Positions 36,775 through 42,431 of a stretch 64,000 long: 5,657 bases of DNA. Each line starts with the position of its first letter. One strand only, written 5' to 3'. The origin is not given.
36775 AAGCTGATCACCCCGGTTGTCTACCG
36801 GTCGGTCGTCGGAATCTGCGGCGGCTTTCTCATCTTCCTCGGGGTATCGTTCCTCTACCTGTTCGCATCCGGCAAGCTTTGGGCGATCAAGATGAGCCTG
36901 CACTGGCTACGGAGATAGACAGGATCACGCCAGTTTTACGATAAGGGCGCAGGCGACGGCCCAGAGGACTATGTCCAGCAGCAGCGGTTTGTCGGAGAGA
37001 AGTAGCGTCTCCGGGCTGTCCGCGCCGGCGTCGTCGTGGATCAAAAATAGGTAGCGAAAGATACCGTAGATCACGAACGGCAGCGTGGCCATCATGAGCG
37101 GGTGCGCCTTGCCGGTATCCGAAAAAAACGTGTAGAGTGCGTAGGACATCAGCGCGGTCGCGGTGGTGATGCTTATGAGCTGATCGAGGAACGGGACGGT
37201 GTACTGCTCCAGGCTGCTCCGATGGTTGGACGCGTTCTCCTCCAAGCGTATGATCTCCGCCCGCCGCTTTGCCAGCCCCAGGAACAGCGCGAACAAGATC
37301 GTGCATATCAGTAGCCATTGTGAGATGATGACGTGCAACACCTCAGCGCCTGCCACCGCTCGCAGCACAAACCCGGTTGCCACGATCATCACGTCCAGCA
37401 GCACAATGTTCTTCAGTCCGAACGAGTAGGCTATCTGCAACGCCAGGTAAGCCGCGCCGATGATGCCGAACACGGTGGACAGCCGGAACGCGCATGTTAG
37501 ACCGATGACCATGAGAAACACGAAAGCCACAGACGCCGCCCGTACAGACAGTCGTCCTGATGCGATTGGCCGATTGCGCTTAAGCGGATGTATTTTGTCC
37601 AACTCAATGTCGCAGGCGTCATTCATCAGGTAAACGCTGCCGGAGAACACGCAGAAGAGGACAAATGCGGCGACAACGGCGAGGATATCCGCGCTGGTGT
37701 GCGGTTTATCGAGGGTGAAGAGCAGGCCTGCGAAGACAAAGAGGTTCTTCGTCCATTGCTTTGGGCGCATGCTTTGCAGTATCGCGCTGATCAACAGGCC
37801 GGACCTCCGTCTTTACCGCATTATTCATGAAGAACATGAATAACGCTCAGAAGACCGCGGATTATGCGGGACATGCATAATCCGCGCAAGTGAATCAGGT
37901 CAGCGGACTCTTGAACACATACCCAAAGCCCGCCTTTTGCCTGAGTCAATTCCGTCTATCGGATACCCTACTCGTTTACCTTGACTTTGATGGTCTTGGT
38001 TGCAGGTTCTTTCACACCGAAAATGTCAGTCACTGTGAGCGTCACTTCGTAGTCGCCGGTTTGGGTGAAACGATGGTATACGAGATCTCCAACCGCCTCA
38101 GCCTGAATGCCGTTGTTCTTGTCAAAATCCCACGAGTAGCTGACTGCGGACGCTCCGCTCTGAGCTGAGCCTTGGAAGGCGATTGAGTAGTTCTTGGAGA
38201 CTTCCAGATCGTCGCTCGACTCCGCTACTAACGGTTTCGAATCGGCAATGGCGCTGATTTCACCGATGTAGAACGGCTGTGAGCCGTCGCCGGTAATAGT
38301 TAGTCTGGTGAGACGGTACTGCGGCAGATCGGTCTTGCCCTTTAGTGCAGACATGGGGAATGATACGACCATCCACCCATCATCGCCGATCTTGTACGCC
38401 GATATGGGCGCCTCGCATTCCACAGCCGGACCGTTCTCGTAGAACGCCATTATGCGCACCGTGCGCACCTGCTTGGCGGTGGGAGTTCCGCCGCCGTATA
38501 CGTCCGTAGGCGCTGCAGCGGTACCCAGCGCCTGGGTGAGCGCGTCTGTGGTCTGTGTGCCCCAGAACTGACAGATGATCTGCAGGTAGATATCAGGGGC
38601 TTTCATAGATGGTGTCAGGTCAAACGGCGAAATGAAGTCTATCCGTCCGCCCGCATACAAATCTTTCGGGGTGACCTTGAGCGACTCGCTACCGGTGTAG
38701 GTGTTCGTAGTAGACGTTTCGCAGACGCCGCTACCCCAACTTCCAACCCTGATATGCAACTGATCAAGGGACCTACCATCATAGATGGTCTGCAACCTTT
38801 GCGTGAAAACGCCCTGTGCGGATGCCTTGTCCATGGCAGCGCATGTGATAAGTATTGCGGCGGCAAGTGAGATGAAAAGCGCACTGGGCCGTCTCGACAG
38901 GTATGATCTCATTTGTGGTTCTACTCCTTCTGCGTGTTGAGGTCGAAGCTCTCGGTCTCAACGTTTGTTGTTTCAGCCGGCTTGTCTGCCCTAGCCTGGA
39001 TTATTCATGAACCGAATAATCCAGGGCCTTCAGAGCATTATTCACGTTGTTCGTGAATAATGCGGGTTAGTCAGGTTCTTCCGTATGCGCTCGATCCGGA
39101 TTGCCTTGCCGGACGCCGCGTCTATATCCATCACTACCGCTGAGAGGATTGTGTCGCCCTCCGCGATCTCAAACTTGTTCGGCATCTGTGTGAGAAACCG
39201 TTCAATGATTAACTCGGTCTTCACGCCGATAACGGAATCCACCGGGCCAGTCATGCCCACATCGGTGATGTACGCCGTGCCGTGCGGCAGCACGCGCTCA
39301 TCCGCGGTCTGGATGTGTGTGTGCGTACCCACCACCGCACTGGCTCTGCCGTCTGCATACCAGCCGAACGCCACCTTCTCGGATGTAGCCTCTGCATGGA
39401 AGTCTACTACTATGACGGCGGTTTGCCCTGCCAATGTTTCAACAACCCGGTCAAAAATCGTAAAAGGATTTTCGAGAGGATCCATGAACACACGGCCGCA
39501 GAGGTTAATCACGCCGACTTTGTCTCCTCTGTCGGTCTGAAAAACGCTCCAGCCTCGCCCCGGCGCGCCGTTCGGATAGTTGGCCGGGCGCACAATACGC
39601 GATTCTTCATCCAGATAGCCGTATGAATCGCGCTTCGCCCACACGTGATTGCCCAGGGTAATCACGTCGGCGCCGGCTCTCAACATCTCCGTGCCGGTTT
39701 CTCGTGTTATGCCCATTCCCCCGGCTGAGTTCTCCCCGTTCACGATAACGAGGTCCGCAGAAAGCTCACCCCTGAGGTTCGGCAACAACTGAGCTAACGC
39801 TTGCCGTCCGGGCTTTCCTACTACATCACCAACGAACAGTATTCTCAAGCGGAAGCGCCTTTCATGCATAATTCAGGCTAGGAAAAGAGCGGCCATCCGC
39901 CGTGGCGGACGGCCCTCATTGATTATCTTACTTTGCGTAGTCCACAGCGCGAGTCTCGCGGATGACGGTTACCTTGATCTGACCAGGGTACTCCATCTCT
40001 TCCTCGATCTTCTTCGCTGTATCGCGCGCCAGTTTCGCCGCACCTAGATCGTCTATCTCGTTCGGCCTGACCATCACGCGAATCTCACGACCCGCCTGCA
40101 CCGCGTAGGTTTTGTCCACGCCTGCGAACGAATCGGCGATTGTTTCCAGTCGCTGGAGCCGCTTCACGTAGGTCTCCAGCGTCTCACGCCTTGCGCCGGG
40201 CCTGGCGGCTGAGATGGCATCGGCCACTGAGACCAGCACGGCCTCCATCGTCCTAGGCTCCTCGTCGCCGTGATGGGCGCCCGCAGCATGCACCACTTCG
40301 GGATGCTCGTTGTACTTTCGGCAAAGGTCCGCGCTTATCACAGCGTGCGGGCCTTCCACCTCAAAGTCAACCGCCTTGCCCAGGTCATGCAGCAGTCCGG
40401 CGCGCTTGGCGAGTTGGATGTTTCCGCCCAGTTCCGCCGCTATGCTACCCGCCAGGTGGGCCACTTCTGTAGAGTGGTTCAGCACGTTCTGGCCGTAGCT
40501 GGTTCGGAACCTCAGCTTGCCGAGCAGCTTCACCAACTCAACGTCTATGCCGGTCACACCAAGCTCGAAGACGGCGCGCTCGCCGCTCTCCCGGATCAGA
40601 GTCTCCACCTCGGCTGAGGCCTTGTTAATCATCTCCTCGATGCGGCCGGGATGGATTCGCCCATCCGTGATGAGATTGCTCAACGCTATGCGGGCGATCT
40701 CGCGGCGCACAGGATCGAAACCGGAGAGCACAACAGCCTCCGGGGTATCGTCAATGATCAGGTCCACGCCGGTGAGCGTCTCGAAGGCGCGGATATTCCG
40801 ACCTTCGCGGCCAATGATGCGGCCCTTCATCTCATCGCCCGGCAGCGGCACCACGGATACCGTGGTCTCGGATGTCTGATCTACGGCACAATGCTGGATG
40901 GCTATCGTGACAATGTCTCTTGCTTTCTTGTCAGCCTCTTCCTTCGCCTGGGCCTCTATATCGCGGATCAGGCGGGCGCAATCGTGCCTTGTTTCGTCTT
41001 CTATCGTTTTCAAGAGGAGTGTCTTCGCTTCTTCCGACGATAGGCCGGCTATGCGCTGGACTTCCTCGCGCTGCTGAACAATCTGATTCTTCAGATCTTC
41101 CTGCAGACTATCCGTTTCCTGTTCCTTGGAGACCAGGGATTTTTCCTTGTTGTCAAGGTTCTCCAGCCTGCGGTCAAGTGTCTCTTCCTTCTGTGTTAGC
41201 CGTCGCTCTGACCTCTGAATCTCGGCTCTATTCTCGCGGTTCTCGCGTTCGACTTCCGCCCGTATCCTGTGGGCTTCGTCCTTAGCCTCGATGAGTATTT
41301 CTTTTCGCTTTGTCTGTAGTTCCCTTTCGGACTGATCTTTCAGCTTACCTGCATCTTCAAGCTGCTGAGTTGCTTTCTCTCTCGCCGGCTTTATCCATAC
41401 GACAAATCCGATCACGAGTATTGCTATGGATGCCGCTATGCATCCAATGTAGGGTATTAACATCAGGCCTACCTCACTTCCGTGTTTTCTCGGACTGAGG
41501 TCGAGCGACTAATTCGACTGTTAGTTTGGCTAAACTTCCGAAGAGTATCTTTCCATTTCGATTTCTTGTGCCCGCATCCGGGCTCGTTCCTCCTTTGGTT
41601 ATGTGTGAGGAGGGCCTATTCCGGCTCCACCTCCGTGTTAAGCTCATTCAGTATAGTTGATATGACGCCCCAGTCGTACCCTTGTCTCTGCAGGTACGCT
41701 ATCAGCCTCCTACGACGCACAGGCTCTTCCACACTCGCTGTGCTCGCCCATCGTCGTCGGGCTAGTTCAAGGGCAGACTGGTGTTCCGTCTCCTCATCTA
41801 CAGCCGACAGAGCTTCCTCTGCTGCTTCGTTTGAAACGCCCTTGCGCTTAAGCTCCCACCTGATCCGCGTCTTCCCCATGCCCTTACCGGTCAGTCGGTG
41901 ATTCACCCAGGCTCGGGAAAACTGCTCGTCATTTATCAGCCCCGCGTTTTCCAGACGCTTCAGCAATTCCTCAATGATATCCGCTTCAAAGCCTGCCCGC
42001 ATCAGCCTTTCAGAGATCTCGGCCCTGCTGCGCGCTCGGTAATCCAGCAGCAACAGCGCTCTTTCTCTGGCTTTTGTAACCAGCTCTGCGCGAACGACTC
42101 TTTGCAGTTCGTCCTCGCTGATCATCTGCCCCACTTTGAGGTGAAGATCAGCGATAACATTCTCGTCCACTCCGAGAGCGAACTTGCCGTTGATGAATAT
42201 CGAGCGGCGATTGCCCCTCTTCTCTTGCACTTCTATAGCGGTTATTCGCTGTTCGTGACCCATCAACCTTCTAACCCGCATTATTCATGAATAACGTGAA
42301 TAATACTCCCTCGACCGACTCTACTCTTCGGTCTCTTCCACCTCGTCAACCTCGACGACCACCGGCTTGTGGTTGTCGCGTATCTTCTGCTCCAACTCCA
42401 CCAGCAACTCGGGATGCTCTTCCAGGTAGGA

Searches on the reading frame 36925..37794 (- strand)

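Call 20: search_protein_families(library=pfam, proteins=[window:36925-37794:-])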
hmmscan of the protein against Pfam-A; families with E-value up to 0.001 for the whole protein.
window:36925-37794:- (289 aa): 1 family
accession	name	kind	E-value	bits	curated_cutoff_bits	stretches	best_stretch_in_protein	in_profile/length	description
PF01040.23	UbiA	-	4.4e-25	88.8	34.2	1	19-258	4-238/250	UbiA prenyltransferase family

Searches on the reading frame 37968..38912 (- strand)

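Call 20: search_protein_families(library=pfam, proteins=[window:37968-38912:-])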
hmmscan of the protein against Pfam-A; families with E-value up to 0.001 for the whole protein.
window:37968-38912:- (314 aa): 2 families
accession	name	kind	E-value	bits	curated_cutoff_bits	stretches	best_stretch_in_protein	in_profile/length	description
PF18911.6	PKD_4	-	6.1e-13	49.1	27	1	229-312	5-85/85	PKD domain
PF00801.26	PKD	-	2.2e-08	34.4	23.5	1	238-300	11-71/80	PKD domain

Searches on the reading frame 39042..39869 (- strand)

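Call 20: search_protein_families(library=pfam, proteins=[window:39042-39869:-])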
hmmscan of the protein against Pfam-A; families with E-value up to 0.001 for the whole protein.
window:39042-39869:- (275 aa): 2 families
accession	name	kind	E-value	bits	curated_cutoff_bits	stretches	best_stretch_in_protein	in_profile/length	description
PF13277.11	YmdB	-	5.1e-112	373.7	27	1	11-262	1-253/253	YmdB-like protein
PF00149.33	Metallophos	-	2e-09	38.6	21.5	1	8-186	1-190/191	Calcineurin-like phosphoesterase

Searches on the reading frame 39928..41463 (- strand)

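Call 20: search_protein_families(library=pfam, proteins=[window:39928-41463:-])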
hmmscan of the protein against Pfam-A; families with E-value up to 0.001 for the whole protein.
window:39928-41463:- (511 aa): 4 families
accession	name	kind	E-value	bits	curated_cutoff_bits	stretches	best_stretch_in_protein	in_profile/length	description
PF12072.13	RNase_Y_N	-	8.1e-53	179.3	32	1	7-195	5-200/201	RNase Y N-terminal region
PF01966.28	HD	-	1.1e-18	68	22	1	327-419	1-115/116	HD domain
PF00013.35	KH_1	-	4.2e-07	30.1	21.5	1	211-260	9-63/66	KH domain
PF08668.18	HDOD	-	0.00013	21.9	22.9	0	325-365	93-134/196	HDOD domain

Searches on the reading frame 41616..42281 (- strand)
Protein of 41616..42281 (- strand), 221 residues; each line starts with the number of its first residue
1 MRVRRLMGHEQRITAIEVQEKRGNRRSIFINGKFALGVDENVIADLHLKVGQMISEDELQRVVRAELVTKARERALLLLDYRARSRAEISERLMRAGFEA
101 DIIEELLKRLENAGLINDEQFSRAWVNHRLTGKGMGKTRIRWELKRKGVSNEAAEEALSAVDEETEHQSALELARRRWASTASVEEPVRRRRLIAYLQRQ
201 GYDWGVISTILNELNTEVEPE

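Call 20: search_protein_families(library=pfam, proteins=[window:41616-42281:-])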
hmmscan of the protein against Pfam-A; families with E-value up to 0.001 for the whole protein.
window:41616-42281:- (221 aa): 3 families
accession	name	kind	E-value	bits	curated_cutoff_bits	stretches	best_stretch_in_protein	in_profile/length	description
PF21982.2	RecX_HTH1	-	3.1e-15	56.3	26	1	71-110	1-40/40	RecX, first three-helix domain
PF02631.22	RecX_HTH2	-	4.3e-14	52.9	26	1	117-158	1-42/42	RecX, second three-helix domain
PF21981.2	RecX_HTH3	-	4.6e-13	49.5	26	1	165-211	2-48/48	RecX, third three-helix domain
